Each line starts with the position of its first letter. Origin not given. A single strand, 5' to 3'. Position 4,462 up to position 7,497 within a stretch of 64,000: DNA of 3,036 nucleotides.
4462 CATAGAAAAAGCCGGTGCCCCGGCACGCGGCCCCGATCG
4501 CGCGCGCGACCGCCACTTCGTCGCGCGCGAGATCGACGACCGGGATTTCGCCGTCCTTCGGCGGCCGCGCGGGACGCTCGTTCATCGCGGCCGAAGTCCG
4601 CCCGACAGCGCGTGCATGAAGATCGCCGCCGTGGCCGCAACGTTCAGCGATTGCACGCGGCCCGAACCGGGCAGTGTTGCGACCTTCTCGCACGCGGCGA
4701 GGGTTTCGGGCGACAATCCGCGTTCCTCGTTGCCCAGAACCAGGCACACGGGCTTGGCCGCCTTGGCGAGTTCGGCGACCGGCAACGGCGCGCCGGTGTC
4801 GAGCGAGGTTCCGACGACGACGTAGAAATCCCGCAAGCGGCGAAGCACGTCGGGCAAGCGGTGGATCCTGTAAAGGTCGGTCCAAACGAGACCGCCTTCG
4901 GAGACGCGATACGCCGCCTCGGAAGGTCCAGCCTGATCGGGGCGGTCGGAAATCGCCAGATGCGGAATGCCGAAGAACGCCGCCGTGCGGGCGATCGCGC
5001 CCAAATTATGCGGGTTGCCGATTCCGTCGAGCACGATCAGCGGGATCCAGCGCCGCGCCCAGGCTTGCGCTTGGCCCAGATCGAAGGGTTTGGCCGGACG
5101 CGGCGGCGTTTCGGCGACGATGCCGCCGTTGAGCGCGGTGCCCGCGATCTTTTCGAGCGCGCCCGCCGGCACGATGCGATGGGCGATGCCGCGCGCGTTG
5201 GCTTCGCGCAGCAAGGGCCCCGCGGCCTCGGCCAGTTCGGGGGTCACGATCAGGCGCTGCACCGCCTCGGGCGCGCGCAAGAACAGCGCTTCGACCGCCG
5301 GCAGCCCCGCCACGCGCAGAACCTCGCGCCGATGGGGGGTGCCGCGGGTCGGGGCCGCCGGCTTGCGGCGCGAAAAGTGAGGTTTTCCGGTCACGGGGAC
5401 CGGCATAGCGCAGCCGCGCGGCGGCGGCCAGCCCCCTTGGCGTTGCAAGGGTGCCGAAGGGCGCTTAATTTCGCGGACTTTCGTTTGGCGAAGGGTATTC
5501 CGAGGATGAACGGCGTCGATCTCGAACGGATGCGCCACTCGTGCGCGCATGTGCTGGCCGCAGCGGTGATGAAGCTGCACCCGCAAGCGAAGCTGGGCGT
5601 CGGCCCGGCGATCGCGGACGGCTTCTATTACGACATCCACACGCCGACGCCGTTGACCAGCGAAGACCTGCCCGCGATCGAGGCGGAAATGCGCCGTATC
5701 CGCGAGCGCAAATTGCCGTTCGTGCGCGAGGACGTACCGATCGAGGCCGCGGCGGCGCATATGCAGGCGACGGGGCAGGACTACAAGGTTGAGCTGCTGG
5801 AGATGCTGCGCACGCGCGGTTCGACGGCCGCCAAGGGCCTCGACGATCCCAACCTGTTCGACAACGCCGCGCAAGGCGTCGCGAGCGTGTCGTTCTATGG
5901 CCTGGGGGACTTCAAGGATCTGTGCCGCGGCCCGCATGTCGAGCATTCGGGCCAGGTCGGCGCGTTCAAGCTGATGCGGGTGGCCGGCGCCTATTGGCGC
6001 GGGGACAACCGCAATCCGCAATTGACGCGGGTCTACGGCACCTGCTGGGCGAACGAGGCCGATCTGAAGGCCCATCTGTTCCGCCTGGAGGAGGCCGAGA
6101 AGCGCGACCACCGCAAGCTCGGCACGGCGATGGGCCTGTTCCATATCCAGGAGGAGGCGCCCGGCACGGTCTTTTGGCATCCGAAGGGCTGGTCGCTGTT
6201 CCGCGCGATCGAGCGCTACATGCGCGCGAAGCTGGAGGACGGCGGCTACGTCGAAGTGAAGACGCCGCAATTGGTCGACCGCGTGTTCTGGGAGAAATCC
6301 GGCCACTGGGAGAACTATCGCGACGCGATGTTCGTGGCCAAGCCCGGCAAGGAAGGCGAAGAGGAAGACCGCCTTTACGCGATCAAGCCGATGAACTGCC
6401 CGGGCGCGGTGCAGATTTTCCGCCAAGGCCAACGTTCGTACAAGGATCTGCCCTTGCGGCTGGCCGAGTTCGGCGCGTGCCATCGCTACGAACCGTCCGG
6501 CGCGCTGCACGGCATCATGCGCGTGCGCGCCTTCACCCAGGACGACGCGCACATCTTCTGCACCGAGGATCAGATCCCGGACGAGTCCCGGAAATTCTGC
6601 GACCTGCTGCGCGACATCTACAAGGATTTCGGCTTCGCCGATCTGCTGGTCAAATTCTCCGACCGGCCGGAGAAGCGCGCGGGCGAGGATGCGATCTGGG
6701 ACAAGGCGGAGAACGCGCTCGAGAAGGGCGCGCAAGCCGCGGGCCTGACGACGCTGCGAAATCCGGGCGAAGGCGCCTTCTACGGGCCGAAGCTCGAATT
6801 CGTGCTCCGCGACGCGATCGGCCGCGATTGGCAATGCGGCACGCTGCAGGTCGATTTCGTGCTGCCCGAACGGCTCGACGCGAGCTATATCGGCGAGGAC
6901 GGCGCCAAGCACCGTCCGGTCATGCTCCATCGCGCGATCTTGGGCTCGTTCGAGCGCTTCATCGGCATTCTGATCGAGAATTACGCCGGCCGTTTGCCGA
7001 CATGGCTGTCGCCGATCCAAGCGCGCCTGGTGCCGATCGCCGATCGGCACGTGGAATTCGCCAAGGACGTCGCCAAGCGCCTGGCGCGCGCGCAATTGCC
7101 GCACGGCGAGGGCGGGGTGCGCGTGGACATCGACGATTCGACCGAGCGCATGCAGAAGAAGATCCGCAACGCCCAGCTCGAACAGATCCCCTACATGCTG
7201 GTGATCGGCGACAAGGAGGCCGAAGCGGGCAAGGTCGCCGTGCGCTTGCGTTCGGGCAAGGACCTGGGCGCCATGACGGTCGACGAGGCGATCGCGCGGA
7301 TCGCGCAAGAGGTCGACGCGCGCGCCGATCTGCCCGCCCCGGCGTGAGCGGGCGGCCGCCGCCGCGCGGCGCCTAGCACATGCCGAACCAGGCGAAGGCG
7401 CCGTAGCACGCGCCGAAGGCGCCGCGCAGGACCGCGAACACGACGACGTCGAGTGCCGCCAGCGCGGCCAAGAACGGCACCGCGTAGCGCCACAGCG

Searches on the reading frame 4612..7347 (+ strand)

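Call 47: search_protein_families(library=pfam, proteins=[window:4612-7347:+], max_evalue=0.00001)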
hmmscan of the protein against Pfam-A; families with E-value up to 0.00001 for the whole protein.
window:4612-7347:+ (911 aa): 3 families
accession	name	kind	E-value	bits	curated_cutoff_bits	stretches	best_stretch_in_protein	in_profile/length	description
PF00587.30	tRNA-synt_2b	-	5.7e-48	163.8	29.3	1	584-791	6-179/179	tRNA synthetase class II core domain (G, H, P, S and T)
PF03129.25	HGTP_anticodon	-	2e-21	76.4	21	1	803-899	1-93/94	Anticodon binding domain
PF07973.19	tRNA_SAD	-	7e-14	52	24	1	426-475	1-44/44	Threonyl and Alanyl tRNA synthetase second additional domain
